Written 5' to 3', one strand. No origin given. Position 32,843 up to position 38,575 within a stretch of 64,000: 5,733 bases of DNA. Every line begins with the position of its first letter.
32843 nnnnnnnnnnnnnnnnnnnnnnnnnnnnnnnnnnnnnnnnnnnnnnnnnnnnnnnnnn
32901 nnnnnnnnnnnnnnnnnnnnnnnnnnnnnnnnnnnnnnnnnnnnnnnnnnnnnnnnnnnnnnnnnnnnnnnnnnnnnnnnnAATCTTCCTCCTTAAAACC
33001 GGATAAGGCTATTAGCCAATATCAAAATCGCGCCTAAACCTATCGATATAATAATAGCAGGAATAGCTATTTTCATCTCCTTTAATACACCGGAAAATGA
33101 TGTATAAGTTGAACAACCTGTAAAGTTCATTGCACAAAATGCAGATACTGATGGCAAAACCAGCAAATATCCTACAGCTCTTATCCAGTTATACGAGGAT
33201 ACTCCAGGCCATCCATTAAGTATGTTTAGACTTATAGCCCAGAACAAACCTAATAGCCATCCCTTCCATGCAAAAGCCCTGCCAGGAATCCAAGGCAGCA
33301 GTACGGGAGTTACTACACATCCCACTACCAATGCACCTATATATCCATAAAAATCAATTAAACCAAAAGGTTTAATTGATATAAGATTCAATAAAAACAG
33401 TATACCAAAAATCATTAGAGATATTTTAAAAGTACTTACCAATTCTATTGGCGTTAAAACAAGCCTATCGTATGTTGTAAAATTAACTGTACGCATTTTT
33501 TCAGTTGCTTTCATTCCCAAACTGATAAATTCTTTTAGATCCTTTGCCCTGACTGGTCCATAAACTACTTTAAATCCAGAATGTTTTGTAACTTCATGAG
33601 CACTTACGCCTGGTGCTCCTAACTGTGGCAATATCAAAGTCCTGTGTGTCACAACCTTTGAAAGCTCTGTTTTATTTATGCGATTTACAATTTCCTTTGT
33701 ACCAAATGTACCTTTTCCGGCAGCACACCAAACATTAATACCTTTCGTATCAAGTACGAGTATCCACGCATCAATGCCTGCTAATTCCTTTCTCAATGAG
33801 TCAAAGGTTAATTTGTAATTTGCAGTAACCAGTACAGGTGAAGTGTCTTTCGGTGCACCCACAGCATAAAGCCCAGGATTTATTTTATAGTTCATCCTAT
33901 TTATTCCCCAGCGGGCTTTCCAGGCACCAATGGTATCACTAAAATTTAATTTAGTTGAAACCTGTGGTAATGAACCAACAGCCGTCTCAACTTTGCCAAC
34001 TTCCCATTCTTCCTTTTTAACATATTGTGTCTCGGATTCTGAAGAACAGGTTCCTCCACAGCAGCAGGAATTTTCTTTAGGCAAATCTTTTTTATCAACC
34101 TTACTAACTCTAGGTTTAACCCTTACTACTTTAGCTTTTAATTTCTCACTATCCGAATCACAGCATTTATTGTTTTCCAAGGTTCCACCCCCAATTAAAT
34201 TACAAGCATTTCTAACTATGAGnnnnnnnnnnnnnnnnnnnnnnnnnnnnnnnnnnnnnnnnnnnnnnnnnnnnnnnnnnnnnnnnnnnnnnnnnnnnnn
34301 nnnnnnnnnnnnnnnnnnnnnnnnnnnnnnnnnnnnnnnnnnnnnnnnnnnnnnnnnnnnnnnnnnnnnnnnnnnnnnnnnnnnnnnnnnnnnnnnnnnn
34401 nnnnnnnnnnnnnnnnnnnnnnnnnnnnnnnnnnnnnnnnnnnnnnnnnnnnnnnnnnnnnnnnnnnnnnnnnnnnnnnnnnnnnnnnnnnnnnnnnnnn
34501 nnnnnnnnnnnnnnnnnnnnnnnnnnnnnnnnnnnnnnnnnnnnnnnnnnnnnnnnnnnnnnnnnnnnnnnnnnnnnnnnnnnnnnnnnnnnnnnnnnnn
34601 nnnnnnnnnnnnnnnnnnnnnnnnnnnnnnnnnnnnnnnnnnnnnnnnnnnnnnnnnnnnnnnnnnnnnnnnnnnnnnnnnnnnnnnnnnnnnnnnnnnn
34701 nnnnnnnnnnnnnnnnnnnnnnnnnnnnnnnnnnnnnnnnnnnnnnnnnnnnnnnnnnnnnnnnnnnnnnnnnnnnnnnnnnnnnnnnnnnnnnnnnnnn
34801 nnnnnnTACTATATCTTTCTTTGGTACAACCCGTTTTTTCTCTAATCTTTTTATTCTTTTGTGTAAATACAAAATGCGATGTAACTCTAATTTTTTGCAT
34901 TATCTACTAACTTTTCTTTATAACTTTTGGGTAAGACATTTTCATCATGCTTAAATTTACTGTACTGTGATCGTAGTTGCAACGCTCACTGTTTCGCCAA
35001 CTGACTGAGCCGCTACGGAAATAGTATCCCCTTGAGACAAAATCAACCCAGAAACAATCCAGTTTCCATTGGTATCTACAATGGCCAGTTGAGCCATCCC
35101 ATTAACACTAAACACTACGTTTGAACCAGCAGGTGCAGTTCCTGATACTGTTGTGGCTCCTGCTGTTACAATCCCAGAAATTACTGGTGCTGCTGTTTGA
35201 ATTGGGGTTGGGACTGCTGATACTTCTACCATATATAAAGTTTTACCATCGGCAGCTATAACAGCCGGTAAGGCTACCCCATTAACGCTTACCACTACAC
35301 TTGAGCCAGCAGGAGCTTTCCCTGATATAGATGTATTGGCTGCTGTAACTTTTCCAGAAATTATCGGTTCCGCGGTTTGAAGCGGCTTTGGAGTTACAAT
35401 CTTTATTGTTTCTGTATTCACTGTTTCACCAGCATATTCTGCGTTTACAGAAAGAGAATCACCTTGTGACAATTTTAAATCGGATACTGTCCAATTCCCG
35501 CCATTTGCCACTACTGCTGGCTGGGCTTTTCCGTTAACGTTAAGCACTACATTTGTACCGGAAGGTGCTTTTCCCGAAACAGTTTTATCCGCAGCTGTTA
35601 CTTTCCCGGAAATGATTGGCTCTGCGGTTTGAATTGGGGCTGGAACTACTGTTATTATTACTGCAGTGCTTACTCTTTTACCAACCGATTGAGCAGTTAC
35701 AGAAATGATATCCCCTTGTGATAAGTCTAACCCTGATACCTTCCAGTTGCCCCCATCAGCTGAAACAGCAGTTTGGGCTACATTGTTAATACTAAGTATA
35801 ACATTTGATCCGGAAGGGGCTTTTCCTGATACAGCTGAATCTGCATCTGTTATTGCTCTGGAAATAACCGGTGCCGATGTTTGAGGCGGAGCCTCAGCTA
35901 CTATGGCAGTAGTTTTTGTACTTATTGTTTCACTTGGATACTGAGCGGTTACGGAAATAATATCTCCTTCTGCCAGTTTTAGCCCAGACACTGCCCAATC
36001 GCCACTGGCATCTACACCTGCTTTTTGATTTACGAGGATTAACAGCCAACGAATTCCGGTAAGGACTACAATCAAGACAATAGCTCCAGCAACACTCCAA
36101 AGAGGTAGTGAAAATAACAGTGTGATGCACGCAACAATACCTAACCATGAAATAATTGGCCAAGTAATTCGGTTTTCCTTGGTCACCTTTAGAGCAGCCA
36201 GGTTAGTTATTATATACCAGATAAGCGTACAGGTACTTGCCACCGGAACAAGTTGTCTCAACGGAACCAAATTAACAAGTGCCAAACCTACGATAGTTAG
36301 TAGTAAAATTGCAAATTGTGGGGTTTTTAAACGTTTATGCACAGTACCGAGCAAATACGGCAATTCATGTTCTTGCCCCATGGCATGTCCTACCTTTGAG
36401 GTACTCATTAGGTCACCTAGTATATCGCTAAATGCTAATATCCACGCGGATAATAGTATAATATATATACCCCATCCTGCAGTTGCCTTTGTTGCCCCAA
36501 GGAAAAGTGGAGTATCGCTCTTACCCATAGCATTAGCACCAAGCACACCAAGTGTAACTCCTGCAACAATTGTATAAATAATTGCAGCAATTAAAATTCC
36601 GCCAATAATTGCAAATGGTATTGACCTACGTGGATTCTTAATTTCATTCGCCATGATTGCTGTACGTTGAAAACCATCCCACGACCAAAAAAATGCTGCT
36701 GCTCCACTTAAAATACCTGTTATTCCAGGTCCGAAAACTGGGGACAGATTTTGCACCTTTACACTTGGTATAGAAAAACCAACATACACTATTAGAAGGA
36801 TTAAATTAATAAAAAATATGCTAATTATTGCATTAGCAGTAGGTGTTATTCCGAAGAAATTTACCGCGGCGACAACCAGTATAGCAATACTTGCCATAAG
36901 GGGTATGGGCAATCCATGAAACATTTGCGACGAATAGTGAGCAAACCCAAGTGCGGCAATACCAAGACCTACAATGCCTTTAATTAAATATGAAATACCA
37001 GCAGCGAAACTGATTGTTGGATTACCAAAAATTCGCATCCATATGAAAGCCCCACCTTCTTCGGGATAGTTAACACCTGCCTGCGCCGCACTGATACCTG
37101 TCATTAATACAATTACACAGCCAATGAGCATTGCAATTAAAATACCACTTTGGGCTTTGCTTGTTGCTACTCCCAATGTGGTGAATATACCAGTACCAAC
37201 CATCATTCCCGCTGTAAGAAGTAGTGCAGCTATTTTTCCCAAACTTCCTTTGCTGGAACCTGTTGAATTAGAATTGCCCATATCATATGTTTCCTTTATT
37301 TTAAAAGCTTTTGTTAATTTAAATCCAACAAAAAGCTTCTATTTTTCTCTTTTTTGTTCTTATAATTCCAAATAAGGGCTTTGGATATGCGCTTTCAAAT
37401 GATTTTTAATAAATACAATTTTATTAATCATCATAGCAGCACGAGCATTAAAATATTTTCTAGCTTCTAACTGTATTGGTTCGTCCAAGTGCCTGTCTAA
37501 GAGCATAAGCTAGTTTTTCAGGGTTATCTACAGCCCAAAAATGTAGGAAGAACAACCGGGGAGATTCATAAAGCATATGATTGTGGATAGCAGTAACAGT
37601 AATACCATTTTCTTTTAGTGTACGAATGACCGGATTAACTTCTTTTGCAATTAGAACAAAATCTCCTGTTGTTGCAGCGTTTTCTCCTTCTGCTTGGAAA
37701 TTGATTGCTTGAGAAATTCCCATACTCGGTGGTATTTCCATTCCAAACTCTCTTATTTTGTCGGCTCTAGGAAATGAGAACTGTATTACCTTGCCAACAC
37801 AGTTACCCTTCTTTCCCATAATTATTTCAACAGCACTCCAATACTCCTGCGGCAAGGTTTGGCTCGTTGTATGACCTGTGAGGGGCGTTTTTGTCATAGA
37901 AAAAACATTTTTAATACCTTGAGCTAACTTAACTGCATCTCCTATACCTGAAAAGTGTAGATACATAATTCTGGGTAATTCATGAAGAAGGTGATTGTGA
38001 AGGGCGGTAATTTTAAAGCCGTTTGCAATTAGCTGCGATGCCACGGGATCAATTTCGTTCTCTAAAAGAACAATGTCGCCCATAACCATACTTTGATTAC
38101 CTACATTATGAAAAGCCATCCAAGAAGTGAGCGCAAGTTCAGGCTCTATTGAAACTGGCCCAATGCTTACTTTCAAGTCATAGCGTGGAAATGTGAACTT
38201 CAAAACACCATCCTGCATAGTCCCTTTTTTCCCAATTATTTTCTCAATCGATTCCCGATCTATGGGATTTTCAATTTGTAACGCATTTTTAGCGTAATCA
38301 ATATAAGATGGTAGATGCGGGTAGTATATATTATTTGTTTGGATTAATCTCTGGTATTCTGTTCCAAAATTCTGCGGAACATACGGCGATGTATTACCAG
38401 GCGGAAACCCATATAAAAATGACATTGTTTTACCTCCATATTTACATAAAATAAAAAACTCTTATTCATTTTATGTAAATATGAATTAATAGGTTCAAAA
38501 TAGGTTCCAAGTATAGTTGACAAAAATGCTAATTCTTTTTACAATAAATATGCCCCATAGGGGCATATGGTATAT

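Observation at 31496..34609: Mercury-methylation genes hgcAB embedded in an arsenic-type operon (arsR-hgcA-hgcB-acr3)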

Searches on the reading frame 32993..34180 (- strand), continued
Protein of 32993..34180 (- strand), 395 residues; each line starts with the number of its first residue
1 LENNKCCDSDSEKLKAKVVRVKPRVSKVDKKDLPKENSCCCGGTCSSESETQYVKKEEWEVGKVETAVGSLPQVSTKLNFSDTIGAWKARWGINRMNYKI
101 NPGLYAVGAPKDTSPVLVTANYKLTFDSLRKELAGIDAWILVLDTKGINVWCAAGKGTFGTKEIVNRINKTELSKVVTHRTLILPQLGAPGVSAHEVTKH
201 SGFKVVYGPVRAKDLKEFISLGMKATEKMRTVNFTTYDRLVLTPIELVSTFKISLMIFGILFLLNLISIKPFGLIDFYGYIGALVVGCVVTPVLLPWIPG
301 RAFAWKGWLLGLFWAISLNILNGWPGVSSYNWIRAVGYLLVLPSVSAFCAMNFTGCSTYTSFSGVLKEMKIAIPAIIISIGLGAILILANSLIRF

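Call 43: search_solved_structures(query=window:32993-34180:-, max_evalue=0.001, show_alignments=1)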
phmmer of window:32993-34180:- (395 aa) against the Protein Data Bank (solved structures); distinct sequences matched with E-value up to 0.001: 4.
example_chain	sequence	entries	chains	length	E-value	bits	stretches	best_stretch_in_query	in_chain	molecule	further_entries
4djd_C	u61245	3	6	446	5.3e-10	42.1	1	98-218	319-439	Corrinoid/iron-sulfur protein large subunit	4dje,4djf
2h9a_A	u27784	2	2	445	7.3e-10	41.6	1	100-220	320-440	Carbon monoxide dehydrogenase corrinoid/iron-sulfur protein, gamma subunit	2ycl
4c1n_A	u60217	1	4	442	8e-10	41.5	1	100-219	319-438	CARBON MONOXIDE DEHYDROGENASE CORRINOID/IRON-SULFUR PROTEIN, GAMMA SUBUNIT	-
9fzy_F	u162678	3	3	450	2e-05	27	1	99-186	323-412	Corrinoid iron-sulfur protein large subunit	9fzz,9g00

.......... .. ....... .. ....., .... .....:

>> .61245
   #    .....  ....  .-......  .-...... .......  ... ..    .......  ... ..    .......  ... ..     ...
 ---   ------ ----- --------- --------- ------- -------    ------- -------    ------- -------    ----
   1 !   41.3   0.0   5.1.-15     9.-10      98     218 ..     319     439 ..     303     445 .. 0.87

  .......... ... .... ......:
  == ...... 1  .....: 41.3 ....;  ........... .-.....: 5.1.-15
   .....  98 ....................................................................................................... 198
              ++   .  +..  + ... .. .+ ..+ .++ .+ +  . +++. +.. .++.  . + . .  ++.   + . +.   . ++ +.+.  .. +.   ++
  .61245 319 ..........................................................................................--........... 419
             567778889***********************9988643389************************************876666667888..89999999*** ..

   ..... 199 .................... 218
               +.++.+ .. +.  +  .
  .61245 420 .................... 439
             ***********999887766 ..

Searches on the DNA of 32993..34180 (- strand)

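Call 60: search_rna_families(sources=[L081, L083, L089, L090], threshold=gathering)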
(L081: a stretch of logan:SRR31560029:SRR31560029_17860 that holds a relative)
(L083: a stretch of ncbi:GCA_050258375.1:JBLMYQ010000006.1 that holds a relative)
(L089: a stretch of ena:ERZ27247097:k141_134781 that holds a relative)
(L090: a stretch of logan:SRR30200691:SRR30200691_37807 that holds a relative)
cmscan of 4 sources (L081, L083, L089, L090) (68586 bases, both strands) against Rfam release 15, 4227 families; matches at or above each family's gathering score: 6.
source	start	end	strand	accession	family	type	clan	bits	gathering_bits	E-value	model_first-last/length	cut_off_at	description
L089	9550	9698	+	RF00234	glmS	Cis-reg; riboswitch;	-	96.7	37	2.8e-21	1-167/167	no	glmS glucosamine-6-phosphate activated ribozyme aptamer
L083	465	615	+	RF00234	glmS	Cis-reg; riboswitch;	-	96.2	37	3.9e-21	1-167/167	no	glmS glucosamine-6-phosphate activated ribozyme aptamer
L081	5928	6078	+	RF00234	glmS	Cis-reg; riboswitch;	-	90.7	37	1.2e-19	1-167/167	no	glmS glucosamine-6-phosphate activated ribozyme aptamer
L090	9659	9809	+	RF00234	glmS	Cis-reg; riboswitch;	-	90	37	1.9e-19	1-167/167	no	glmS glucosamine-6-phosphate activated ribozyme aptamer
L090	11878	11939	+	RF01734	Fluoride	Cis-reg; riboswitch;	-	46.4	34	1.2e-09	1-64/64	no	Fluoride riboswitch aptamer (crcB RNA motif)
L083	11298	11359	+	RF01734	Fluoride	Cis-reg; riboswitch;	-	40.9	34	7.5e-08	1-64/64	no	Fluoride riboswitch aptamer (crcB RNA motif)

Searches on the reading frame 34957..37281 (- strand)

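Call 3: search_protein_families(library=pfam, proteins=[window:34957-37281:-], max_evalue=0.01)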
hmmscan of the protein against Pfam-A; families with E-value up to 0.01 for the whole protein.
window:34957-37281:- (774 aa): 4 families
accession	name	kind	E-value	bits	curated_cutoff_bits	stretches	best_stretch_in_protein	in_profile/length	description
PF13520.12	AA_permease_2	-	9.1e-30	104.4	27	1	15-394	2-400/427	Amino acid permease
PF00324.27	AA_permease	-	1.3e-27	97.1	24.6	1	21-406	4-427/470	Amino acid permease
PF03845.19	Spore_permease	-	2.1e-12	47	23.4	1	17-256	5-243/321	Spore germination protein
PF10214.15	Rrn6_beta-prop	-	0.0036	16.4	23.1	0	720-746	153-179/375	Rrn6, beta-propeller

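Call 4: search_protein_families(library=ncbifam, proteins=[window:34957-37281:-], max_evalue=0.01)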
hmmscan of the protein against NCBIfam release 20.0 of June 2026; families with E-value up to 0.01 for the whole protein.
window:34957-37281:- (774 aa): 17 families
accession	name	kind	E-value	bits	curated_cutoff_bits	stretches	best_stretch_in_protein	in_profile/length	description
TIGR00909.1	2A0306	subfamily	4.2e-46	157.7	556.8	1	13-405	4-420/429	amino acid transporter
NF053761.1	BrChAATpBcaP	equivalog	1.1e-31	110.4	690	1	7-406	17-443/460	branched-chain amino acid transporter BcaP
TIGR00906.1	2A0303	subfamily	2.3e-23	82.4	681.7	2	183-363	243-423/602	cationic amino acid transport permease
NF033510.3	Ca_tandemer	repeat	4.2e-21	75.1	50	4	551-613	18-87/96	Ca2+-stabilized repeat-containing adhesin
NF008466.1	PRK11357.1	equivalog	3.1e-19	69.3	800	1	13-345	9-355/446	fructoselysine/psicoselysine transporter FrlA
TIGR00908.1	2A0305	equivalog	6.3e-17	61.6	381.75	1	31-385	25-390/442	ethanolamine permease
NF008245.0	PRK11021.1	equivalog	8.6e-17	61.2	284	1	10-410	4-406/419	L-methionine/branched-chain amino acid transporter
TIGR00911.1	2A0308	subfamily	3.6e-14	52.1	701.8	1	13-410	47-467/505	L-type amino acid transporter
NF007929.0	PRK10644.1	equivalog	4.4e-13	48.8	574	1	11-410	7-415/445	arginine/agmatine antiporter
NF007938.0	PRK10655.1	equivalog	5e-11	42.5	409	1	18-417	12-427/438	putrescine-ornithine antiporter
TIGR04299.1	antiport_PotE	equivalog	2.2e-10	40.3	560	1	19-409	11-416/430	putrescine-ornithine antiporter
NF007754.0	PRK10435.1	equivalog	6.6e-07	28.7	585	1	11-338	4-336/443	cadaverine/lysine antiporter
TIGR00912.1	2A0309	subfamily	1e-05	25.2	139.55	1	20-255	9-243/357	endospore germination permease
NF012196.1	Ig_like_ice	domain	0.00017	21.4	50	0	646-688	50-94/108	Ig-like domain-containing protein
TIGR04298.1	his_histam_anti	equivalog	0.00022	20.6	750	1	14-391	2-404/429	histidine-histamine antiporter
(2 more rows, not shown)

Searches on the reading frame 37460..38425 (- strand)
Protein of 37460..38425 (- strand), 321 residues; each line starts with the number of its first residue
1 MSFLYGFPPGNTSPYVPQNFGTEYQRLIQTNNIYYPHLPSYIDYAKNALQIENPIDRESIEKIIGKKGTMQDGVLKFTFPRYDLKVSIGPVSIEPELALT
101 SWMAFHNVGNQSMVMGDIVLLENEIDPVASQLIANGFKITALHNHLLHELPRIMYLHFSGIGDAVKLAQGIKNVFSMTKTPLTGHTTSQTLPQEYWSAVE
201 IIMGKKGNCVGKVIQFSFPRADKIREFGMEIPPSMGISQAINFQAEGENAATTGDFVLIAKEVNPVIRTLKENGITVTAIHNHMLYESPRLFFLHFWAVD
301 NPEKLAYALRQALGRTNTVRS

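Call 3: search_protein_families(library=pfam, proteins=[window:37460-38425:-], max_evalue=0.01)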
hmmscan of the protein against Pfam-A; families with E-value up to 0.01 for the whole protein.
window:37460-38425:- (321 aa): 1 family
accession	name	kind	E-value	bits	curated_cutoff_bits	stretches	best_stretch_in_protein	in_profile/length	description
PF07485.16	DUF1529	-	6.6e-86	284.6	25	2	59-175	2-119/121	Domain of Unknown Function (DUF1259)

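Call 4: search_protein_families(library=ncbifam, proteins=[window:37460-38425:-], max_evalue=0.01)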
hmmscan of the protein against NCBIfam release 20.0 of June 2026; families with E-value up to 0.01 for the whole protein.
window:37460-38425:- (321 aa): 0 families
